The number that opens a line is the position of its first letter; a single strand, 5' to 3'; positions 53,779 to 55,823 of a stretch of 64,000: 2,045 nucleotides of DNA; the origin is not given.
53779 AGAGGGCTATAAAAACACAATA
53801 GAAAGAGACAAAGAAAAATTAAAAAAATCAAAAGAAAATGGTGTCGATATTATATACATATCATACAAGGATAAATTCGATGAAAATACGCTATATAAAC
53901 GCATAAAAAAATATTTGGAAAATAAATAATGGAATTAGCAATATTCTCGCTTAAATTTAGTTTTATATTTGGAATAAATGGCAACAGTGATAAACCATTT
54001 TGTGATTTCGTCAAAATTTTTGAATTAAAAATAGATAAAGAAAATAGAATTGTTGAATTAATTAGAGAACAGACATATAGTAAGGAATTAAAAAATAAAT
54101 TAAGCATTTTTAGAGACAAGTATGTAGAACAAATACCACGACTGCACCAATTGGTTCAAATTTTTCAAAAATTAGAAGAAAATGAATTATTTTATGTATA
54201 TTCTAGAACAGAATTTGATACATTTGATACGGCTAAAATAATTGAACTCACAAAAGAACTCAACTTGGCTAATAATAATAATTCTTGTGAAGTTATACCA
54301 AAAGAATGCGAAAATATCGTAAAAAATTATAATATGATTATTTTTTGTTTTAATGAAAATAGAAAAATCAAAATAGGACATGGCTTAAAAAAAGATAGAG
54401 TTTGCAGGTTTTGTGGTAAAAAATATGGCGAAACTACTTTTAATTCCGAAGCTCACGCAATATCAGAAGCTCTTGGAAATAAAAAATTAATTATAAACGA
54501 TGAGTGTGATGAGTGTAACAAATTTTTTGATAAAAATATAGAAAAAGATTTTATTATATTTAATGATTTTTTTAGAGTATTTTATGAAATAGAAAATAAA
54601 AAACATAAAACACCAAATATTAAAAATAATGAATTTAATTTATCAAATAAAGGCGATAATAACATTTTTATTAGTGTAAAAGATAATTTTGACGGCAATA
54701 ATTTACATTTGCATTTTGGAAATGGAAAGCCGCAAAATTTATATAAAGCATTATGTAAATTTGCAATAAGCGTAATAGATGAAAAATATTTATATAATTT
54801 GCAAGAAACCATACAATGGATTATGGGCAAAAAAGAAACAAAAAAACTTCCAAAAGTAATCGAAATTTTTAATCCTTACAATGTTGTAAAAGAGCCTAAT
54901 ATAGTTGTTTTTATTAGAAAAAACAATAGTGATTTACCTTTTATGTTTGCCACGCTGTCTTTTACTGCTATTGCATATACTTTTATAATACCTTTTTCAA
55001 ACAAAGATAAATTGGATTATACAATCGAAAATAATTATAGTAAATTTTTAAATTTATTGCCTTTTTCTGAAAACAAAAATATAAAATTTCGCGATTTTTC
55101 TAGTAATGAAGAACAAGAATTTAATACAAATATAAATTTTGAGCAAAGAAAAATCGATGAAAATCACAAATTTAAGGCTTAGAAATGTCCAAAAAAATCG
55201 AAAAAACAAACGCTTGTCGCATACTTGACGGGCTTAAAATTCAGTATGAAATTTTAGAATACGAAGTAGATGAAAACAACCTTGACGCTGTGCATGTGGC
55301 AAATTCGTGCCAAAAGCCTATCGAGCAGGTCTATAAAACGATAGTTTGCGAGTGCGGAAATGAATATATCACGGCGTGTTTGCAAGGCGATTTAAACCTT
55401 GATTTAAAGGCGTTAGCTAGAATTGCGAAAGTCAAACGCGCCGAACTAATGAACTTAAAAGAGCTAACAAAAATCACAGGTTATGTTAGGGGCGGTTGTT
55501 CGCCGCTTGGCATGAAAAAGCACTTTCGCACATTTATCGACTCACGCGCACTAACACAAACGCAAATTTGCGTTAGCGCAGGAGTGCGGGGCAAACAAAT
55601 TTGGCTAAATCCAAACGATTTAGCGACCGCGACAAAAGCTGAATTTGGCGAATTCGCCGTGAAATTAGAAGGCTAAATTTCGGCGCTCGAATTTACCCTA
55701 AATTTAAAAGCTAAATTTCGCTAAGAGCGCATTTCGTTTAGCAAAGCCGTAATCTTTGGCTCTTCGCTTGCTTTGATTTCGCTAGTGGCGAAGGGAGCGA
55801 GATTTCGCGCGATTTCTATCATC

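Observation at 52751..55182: Very AT-rich 2.4-kb two-gene islet encoding two distinct nuclease-motif, Cys-rich proteins, inserted seamlessly into a housekeeping operon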

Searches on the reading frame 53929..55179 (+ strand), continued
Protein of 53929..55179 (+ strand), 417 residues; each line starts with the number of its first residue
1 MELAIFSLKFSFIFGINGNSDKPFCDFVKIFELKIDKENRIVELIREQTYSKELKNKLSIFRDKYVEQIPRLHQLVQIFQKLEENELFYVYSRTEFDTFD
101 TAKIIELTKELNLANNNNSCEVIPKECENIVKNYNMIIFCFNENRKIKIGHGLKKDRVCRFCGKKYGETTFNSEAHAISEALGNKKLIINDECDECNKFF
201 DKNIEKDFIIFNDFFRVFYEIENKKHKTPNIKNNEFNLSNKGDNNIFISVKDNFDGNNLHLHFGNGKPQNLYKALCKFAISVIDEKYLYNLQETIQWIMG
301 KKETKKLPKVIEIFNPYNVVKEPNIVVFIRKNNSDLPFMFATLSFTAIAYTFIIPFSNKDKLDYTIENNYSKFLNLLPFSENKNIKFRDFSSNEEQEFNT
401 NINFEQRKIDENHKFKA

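Call 66: find_related_loci(query=A2, collection=viral_contigs, flank=6000)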
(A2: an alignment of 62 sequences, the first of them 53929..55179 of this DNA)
Query A2 (417 aa) in viral_contigs; peptide patterns used: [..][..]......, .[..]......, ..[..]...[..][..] (x = any residue, [..] = any of these).
63 stretches matched a pattern; 6 encode a relative of the query (tblastn E <= 1e-3); 6 distinct loci.
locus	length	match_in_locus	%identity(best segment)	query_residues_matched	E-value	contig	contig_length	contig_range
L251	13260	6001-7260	31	26-408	5e-45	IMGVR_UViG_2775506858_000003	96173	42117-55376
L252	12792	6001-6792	32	138-393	1e-32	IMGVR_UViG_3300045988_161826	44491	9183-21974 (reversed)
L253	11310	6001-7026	29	27-360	2e-31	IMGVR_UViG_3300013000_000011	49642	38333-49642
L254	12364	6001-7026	29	27-360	3e-30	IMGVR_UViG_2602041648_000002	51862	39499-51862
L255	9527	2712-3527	33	139-407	7e-31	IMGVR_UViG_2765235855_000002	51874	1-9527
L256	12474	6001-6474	27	154-300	2e-14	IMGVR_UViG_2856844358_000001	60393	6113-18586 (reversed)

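Call 67: search_dna_similar(query=window:53929-55179:+, collection=plasmids, mode=protein, max_rows=15)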
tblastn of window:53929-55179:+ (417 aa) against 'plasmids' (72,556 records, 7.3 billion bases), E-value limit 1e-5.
Records with a match: 95; places in all: 95; records where one place covers at least 80% of the query: 75.
Best place of each record, by identity: 60-80% 1; <60% 94.
By first word of the organism name: Acinetobacter 77; Hymenobacter 5; Bacillus 3; Bradyrhizobium 3; Methylobacterium 1; Treponema 1; Pseudoalteromonas 1; Fusobacterium 1; Cupriavidus 1; Sinorhizobium 1; and 1 more.
By predicted mobility (MOB-suite, as given by PLSDB): conjugative 50; non-mobilizable 42; mobilizable 3.
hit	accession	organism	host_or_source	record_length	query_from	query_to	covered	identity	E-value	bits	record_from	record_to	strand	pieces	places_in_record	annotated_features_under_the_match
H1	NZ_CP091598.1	Acinetobacter baumannii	Homo sapiens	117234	48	412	88%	27.8%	1e-34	143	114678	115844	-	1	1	HNH endonuclease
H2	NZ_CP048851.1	Acinetobacter baumannii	Homo sapiens,wound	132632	48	412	88%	27.8%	1e-34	143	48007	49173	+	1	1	HNH endonuclease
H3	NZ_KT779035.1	Acinetobacter baumannii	-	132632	48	412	88%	27.8%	1e-34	143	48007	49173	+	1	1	HNH endonuclease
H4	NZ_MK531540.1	Acinetobacter baumannii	-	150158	48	412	88%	27.8%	1e-34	143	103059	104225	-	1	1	HNH endonuclease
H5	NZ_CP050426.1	Acinetobacter baumannii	Homo sapiens,BAL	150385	48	412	88%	27.8%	1e-34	143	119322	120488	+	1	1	HNH endonuclease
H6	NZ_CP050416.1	Acinetobacter baumannii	Homo sapiens,Pus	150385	48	412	88%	27.8%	1e-34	143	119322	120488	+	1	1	HNH endonuclease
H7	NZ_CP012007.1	Acinetobacter baumannii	Homo sapiens,blood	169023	48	412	88%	27.8%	1e-34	143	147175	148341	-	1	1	HNH endonuclease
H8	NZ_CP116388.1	Acinetobacter baumannii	Homo sapiens,wound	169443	48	412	88%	27.8%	1e-34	143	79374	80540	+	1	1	HNH endonuclease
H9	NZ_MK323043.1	Acinetobacter baumannii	-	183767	48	412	88%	27.8%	1e-34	143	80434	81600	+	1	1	HNH endonuclease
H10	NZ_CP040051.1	Acinetobacter baumannii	Homo sapiens,blood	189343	48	412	88%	27.8%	1e-34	143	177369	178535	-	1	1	HNH endonuclease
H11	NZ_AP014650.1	Acinetobacter baumannii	Homo sapiens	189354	48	412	88%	27.8%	1e-34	143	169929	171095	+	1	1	HNH endonuclease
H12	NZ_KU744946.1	Acinetobacter baumannii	urinary tract infection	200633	48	412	88%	27.8%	1e-34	143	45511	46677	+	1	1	HNH endonuclease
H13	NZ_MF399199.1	Acinetobacter baumannii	-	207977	48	412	88%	27.8%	1e-34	143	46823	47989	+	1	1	HNH endonuclease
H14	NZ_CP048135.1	Acinetobacter baumannii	Homo sapiens,mid stream urine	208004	48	412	88%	27.8%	1e-34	143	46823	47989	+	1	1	HNH endonuclease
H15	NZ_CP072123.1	Acinetobacter baumannii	Homo sapiens,Respiratory specimen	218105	48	412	88%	27.8%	1e-34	143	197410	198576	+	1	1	HNH endonuclease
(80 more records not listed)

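Call 68: search_dna_similar(query=window:53929-55179:+, collection=phages, mode=protein, max_rows=15)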
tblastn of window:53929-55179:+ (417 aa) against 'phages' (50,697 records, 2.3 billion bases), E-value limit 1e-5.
Records with a match: 2; places in all: 2; records where one place covers at least 80% of the query: 2.
Best place of each record, by identity: <60% 2.
By first word of the organism name: Acinetobacter 2.
By host as written in the record: - 2.
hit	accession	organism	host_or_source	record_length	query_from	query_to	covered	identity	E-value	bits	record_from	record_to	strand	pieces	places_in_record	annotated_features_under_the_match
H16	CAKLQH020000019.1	Acinetobacter phage MD-2021a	not known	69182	48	410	87%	27.8%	7e-32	134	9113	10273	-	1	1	Uncharacterised protein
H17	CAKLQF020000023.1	Acinetobacter phage MD-2021a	not known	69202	48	410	87%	27.8%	7e-32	134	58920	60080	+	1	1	Uncharacterised protein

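Call 69: get_annotated_region(hit=H3, flank=7000)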
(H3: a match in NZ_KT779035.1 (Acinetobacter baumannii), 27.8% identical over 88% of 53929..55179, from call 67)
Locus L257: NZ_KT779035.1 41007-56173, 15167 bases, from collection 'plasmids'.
description: Acinetobacter baumannii strain D4 plasmid pD4, complete sequence
organism: Acinetobacter baumannii (NCBI taxid 470)
taxonomy: Bacteria; Pseudomonadota; Gammaproteobacteria; Moraxellales; Moraxellaceae; Acinetobacter; Acinetobacter baumannii
host: -; source: -; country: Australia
typing (MOB-suite, as given by PLSDB): non-mobilizable; mating-pair formation MPF_I
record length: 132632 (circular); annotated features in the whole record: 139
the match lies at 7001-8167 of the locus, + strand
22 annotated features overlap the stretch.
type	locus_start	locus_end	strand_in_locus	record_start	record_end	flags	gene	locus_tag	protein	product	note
CDS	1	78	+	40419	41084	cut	-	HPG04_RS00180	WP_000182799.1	hypothetical protein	-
CDS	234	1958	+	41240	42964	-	-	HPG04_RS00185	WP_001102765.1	hypothetical protein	-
CDS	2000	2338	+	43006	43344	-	-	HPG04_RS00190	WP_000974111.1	H-NS histone family protein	-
CDS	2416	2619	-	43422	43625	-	-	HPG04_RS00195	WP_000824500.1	hypothetical protein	-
CDS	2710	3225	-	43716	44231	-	-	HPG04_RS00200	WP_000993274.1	hypothetical protein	-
CDS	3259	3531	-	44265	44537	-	-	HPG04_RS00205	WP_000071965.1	hypothetical protein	-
CDS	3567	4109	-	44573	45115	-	-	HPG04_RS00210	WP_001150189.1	hypothetical protein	-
CDS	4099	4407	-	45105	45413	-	-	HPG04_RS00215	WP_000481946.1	hypothetical protein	-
CDS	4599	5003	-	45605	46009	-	-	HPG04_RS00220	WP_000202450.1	hypothetical protein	-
CDS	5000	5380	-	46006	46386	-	-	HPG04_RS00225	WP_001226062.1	hypothetical protein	-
CDS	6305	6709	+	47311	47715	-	-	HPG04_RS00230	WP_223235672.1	hypothetical protein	-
CDS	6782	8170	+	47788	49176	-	-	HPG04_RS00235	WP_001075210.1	HNH endonuclease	-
CDS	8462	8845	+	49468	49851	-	-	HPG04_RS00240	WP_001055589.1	transposase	GO:0006313 - DNA transposition [Evidence IEA]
CDS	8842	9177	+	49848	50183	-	tnpB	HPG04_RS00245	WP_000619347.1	IS66 family insertion sequence element accessory protein TnpB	-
CDS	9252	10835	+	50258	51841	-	-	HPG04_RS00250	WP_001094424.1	IS66-like element ISAba25 family transposase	GO:0006313 - DNA transposition [Evidence IEA]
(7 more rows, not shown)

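Call 82: search_solved_structures(query=A2, max_evalue=10, show_alignments=3)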
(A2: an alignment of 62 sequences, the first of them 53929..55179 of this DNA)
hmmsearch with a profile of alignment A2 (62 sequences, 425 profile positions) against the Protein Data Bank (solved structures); distinct sequences matched with E-value up to 10: 0.

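Call 84: fold_search(model_id=the predicted structure, library=pdb)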
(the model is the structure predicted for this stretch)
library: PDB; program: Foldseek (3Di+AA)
matches with E <= 10: 237; with E <= 0.001: 0
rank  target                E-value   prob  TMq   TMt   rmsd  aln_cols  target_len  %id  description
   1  4tzs_B                5.1e-01  0.02  0.07  0.09  13.6       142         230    9  Structure of C. elegans HTP-2 bound to HIM-3 closure motif, P212121 form (released 2014-11-19)
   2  5xkl                  8.9e-01  0.07  0.09  0.12  15.6       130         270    9  Crystal structure of Rv0289/EspG3 from the ESX-3 type VII secretion system of M. tuberculosis (released 2018-05-16)
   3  7hqs_A                9.4e-01  0.04  0.12  0.15  13.9       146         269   12  PanDDA analysis group deposition -- Crystal Structure of FatA in complex with Z56912586 (released 2025-08-13)
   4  9n6e_I                9.4e-01  0.03  0.10  0.19  17.2       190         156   14  L9-targeting immunogen bound to three copies of L9 Fab (released 2025-12-10)
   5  7hqs_B                1.1e+00  0.04  0.12  0.16  13.6       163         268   13  PanDDA analysis group deposition -- Crystal Structure of FatA in complex with Z56912586 (released 2025-08-13)
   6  9hly_AaA              1.1e+00  0.05  0.11  0.15  14.2       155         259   10  Crystal structure of Arabidopsis thaliana Acyl-ACP Thioesterase (At-FatA) complexed with N-(3-chlorophenyl)-2-[4-(2- (released 2025-05-14)
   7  7hu0_B                1.1e+00  0.04  0.11  0.15  15.1       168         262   10  PanDDA analysis group deposition -- Crystal Structure of FatA in complex with Z728939702 (released 2025-08-13)
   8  7hu0_A                1.2e+00  0.06  0.12  0.17  14.8       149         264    8  PanDDA analysis group deposition -- Crystal Structure of FatA in complex with Z728939702 (released 2025-08-13)
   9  6ws0_CCC              1.2e+00  0.02  0.07  0.12  14.1       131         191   11  Rational drug design of phenazopyridine derivatives as novel inhibitors of Rev1-CT (released 2020-12-23)
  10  6ekj_A                1.2e+00  0.01  0.07  0.11  13.2       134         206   10  Crystal structure of mammalian Rev7 in complex with human Chromosome alignment-maintaining phosphoprotein 1 (released 2018-10-10)
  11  7hqq_B                1.3e+00  0.04  0.12  0.16  14.0       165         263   10  PanDDA analysis group deposition -- Crystal Structure of FatA in complex with Z1198147845 (released 2025-08-13)
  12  7hqx_A                1.3e+00  0.03  0.11  0.14  14.5       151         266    9  PanDDA analysis group deposition -- Crystal Structure of FatA in complex with Z218760918 (released 2025-08-13)
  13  8oii_A                1.3e+00  0.03  0.09  0.05  12.6       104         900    9  Cryo-EM KSB domain of RhiE from Burkholderia rhizoxinica (released 2024-04-03)
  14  4tzs_A                1.3e+00  0.01  0.06  0.09  14.2       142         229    8  Structure of C. elegans HTP-2 bound to HIM-3 closure motif, P212121 form (released 2014-11-19)
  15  5tz5_B                1.4e+00  0.01  0.06  0.08  19.4       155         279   12  Crystal Structure of CurK Dehydratase H996F Inactive Mutant (released 2017-01-11)
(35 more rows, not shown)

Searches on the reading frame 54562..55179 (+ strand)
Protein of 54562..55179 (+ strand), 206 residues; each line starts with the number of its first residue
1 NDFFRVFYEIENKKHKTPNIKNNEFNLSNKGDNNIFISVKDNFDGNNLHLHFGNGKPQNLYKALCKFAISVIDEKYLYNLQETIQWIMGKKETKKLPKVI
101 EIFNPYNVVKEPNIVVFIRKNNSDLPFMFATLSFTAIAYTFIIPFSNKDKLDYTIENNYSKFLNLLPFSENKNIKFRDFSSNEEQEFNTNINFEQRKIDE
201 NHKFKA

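Call 93: search_protein_representatives(protein=window:54562-55179:+)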
Query: 206 residues. Proteins with E-value up to 0.001 (for the whole library): 464; up to 1e-10: 249; up to 1e-30: 1. The best 150 are listed.
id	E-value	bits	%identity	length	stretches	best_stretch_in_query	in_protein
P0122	1.7e-101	354.6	85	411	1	1-199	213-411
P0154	1.6e-30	122.8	41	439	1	2-201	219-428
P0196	3.4e-30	121.8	41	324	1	2-204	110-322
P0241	3.5e-29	118.5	37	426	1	4-197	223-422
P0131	2.8e-28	115.6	39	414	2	1-195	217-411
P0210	2.6e-25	105.8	47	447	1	55-188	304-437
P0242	3.0e-25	105.7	36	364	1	2-198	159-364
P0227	4.9e-25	104.9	42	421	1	56-195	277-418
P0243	7.2e-25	104.4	33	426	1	2-201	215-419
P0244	1.3e-24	103.6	35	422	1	3-194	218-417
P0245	5.4e-24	101.5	36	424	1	3-197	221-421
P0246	8.6e-24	100.9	37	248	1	2-197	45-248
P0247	1.1e-23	100.5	42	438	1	58-196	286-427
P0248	1.6e-23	100.0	36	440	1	4-199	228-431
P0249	1.8e-23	99.8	35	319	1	2-196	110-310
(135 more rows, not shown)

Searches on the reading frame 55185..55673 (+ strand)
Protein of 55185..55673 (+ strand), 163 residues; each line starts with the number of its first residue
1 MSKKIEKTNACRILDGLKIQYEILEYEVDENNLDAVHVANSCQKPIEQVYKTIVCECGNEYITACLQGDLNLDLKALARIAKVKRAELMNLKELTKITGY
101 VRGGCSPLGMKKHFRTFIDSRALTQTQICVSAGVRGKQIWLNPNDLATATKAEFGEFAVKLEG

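Call 3: search_protein_families(library=pfam, proteins=[window:55185-55673:+], max_evalue=1)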
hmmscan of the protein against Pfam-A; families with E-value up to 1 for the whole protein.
window:55185-55673:+ (163 aa): 1 family
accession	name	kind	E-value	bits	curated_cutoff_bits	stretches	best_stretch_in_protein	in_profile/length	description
PF04073.20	tRNA_edit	-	1.4e-23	83.8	25.5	1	34-147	6-121/123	Aminoacyl-tRNA editing domain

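Call 46: find_encoding_contigs(protein=window:55185-55673:+, flank=5000, max_places=8)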
Protein window:55185-55673:+ (163 aa): 9 contigs read that carry it; 2 places shown.
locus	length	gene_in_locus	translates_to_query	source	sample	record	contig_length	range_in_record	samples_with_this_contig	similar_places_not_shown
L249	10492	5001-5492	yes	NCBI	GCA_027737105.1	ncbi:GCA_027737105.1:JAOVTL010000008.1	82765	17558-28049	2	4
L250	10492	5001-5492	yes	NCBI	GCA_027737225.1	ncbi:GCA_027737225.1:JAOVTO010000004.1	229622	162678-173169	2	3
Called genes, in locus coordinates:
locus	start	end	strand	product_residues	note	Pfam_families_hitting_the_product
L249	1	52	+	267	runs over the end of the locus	PF00398:RrnaAD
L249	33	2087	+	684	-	PF00753:Lactamase_B, PF12706:Lactamase_B_2 (weak), PF22505:RNase_J_b_CASP, PF07521:RMMBL, PF17770:RNase_J_C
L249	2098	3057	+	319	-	PF01380:SIS, PF00571:CBS (weak)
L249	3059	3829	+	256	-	PF01479:S4, PF00849:PseudoU_synth_2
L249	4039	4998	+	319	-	-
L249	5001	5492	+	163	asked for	PF04073:tRNA_edit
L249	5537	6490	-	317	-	-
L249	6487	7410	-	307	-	PF11335:DUF3137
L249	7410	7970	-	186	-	PF04011:LemA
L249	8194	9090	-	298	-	PF06719:AraC_N, PF00165:HTH_AraC (faint), PF12833:HTH_18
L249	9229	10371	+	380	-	PF00465:Fe-ADH, PF13685:Fe-ADH_2, PF25137:ADH_Fe_C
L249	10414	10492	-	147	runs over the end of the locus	-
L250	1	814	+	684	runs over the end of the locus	PF00753:Lactamase_B, PF12706:Lactamase_B_2 (weak), PF22505:RNase_J_b_CASP, PF07521:RMMBL, PF17770:RNase_J_C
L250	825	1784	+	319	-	PF01380:SIS, PF00571:CBS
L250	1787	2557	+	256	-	PF01479:S4, PF00849:PseudoU_synth_2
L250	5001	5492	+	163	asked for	PF04073:tRNA_edit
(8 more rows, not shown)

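Call 50: search_protein_families(library=pfam, proteins=[L249:4039-4995:+], max_evalue=1)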
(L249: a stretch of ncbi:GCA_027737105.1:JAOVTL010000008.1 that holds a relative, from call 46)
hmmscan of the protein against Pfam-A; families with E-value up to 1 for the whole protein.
L249:4039-4995:+ (319 aa): 1 family
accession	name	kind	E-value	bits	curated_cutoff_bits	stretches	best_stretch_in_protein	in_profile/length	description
PF05066.19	HARE-HTH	-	0.0055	17.5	25.9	1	11-71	5-59/71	HB1, ASXL, restriction endonuclease HTH domain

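Call 51: search_protein_families(library=padloc, proteins=[L249:4039-4995:+], max_evalue=1)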
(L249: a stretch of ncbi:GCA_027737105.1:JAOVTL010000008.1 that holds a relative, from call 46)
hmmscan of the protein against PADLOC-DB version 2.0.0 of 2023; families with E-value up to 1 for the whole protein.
L249:4039-4995:+ (319 aa): 0 families
